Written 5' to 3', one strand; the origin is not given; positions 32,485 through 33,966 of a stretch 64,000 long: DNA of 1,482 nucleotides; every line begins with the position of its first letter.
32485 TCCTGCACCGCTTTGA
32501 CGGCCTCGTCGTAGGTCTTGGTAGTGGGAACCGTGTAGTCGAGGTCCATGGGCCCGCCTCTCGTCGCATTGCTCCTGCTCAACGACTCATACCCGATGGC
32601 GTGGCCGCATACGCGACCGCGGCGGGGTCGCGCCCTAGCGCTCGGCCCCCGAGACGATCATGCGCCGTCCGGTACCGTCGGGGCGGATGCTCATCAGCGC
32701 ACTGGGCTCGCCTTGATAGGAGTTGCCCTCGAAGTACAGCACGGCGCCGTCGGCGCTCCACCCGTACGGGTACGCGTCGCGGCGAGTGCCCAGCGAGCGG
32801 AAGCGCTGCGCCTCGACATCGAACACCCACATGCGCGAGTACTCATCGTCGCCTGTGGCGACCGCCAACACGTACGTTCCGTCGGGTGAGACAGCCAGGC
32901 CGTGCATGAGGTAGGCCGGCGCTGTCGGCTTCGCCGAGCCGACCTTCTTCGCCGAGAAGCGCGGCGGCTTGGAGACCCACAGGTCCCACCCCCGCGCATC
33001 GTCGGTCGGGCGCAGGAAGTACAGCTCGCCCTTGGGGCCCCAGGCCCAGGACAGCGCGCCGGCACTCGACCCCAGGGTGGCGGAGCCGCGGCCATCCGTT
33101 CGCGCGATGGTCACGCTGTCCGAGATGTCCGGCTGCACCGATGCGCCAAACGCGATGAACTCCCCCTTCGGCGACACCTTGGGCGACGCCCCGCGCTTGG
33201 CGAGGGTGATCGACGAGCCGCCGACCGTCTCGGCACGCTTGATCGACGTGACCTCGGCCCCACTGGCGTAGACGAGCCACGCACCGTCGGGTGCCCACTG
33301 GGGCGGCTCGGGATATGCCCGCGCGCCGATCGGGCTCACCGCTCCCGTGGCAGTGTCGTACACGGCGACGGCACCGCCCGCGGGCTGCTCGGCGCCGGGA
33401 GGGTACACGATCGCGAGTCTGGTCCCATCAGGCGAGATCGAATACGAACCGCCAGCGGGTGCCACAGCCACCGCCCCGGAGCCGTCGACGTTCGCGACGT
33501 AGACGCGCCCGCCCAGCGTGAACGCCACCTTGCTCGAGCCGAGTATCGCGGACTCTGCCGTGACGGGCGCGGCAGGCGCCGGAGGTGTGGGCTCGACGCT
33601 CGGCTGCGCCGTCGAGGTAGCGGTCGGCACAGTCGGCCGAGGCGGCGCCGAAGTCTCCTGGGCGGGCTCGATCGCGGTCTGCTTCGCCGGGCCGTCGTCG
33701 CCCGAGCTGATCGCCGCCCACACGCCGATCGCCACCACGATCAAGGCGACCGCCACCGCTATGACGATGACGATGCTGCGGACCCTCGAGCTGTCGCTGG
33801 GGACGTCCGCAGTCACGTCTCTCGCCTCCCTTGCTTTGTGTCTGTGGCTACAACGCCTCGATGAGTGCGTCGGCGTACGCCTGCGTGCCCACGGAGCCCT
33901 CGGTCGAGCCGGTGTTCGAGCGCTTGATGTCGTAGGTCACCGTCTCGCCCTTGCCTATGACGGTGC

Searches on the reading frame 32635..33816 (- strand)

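Call 100: search_protein_families(library=pfam, max_evalue=0.001, proteins=[window:32635-33816:-])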
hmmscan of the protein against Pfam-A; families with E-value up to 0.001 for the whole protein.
window:32635-33816:- (393 aa): 1 family
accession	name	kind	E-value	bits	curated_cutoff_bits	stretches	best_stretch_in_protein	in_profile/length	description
PF07676.18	PD40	-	2.7e-05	24.5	20.9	0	174-186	16-28/38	WD40-like Beta Propeller Repeat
